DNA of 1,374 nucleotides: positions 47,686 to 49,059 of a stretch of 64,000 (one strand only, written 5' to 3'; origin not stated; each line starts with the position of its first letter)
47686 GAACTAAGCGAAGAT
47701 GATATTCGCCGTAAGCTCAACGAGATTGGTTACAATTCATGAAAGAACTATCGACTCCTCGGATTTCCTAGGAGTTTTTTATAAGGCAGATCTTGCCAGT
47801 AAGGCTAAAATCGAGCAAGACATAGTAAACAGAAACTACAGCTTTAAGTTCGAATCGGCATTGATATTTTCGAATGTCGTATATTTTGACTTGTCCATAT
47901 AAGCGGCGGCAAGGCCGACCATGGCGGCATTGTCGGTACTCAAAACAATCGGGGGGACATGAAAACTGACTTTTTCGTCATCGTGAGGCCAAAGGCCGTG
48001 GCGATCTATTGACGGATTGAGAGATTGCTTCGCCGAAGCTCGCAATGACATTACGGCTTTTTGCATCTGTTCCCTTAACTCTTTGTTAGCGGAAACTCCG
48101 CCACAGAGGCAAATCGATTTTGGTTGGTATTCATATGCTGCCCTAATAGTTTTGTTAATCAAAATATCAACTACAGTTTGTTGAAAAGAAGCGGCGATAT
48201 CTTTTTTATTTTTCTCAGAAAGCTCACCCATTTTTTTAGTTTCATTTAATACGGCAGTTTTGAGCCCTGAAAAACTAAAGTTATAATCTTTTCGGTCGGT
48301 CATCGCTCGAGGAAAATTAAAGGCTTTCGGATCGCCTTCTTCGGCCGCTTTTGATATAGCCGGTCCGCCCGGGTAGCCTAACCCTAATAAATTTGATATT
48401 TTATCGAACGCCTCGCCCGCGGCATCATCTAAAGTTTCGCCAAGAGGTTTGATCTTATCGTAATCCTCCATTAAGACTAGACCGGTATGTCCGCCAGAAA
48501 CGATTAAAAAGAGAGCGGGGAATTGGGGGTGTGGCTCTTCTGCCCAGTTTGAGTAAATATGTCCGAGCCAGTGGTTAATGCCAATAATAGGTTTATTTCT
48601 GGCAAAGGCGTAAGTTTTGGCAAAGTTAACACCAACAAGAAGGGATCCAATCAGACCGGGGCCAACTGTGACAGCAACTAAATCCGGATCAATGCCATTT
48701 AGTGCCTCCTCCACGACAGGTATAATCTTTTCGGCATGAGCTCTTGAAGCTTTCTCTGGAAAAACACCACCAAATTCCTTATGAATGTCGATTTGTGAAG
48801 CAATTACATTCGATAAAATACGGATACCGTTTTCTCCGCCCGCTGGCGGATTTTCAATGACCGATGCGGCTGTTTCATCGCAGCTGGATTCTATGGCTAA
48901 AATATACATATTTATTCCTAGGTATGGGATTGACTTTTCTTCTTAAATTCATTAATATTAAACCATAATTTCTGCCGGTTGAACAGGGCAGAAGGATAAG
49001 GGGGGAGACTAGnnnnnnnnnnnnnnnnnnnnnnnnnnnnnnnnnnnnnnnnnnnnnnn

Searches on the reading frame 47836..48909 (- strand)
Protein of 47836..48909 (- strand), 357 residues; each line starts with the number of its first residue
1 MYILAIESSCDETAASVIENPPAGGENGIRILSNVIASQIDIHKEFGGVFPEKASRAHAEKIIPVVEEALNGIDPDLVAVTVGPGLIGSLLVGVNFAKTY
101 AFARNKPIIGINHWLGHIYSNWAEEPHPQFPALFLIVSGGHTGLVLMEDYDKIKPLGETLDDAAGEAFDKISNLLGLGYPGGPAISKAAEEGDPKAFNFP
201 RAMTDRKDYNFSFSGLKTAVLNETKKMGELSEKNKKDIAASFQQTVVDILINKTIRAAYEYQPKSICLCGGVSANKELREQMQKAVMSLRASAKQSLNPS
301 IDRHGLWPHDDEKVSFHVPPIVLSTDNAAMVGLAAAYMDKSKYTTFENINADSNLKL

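Call 8: search_protein_families(library=pfam, proteins=[window:47836-48909:-])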
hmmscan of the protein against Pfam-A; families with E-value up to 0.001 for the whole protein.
window:47836-48909:- (357 aa): 3 families
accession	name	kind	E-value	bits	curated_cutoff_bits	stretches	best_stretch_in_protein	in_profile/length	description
PF00814.31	TsaD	-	1.5e-86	290.8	24.8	1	31-292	2-236/264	tRNA N6-adenosine threonylcarbamoyltransferase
PF22521.2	HypF_C_2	-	6.5e-08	33.1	27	1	205-287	142-218/241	Carbamoyltransferase, Kae1-like Domain, second subdomain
PF02543.21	Carbam_trans_N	-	8.9e-05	22.5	24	1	216-277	253-315/346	Carbamoyltransferase N-terminus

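Call 45: search_solved_structures(query=window:47836-48909:-, max_evalue=1e-20, show_alignments=1)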
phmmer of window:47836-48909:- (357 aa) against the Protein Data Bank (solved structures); distinct sequences matched with E-value up to 1e-20: 21.
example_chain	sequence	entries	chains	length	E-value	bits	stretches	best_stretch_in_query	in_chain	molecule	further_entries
6nak_B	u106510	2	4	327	3.1e-78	266.5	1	1-285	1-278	tRNA N6-adenosine threonylcarbamoyltransferase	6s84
6n9a_D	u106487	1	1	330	3.2e-78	266.4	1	1-285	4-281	tRNA N6-adenosine threonylcarbamoyltransferase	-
13fn_D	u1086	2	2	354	4.4e-78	266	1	1-285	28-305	tRNA N6-adenosine threonylcarbamoyltransferase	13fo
8iey_A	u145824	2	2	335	3.8e-71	243.2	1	2-286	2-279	tRNA N6-adenosine threonylcarbamoyltransferase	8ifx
3zet_B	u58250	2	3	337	6.6e-70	239.1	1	1-290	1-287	PROBABLE TRNA THREONYLCARBAMOYLADENOSINE BIOSYNTHESIS PROTEIN GCP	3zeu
4ydu_A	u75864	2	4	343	5.5e-69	236.1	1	1-288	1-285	tRNA N6-adenosine threonylcarbamoyltransferase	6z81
4wq4_A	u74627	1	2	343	3.7e-68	233.3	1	1-288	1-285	tRNA N6-adenosine threonylcarbamoyltransferase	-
4wq5_A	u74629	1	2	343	3.8e-68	233.3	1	1-288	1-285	tRNA N6-adenosine threonylcarbamoyltransferase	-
3wuh_A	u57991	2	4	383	2.1e-36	128.9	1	3-290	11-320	tRNA N6-adenosine threonylcarbamoyltransferase, mitochondrial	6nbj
4k25_A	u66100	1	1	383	2.1e-36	128.9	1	3-290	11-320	Probable tRNA threonylcarbamoyladenosine biosynthesis protein QRI7, mitochondrial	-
2ivn_A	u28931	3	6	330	1.7e-35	126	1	34-283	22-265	O-SIALOGLYCOPROTEIN ENDOPEPTIDASE | UP1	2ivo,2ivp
8ide_A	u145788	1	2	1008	6e-34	120.8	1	3-289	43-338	N(6)-L-threonylcarbamoyladenine synthase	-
3eno_A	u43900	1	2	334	9.5e-30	107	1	33-284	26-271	Putative O-sialoglycoprotein endopeptidase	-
8unk_K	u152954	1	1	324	1e-29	107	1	47-285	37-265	Probable bifunctional tRNA threonylcarbamoyladenosine biosynthesis protein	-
8up5_K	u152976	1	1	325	1e-29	106.9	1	47-283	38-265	Probable bifunctional tRNA threonylcarbamoyladenosine biosynthesis protein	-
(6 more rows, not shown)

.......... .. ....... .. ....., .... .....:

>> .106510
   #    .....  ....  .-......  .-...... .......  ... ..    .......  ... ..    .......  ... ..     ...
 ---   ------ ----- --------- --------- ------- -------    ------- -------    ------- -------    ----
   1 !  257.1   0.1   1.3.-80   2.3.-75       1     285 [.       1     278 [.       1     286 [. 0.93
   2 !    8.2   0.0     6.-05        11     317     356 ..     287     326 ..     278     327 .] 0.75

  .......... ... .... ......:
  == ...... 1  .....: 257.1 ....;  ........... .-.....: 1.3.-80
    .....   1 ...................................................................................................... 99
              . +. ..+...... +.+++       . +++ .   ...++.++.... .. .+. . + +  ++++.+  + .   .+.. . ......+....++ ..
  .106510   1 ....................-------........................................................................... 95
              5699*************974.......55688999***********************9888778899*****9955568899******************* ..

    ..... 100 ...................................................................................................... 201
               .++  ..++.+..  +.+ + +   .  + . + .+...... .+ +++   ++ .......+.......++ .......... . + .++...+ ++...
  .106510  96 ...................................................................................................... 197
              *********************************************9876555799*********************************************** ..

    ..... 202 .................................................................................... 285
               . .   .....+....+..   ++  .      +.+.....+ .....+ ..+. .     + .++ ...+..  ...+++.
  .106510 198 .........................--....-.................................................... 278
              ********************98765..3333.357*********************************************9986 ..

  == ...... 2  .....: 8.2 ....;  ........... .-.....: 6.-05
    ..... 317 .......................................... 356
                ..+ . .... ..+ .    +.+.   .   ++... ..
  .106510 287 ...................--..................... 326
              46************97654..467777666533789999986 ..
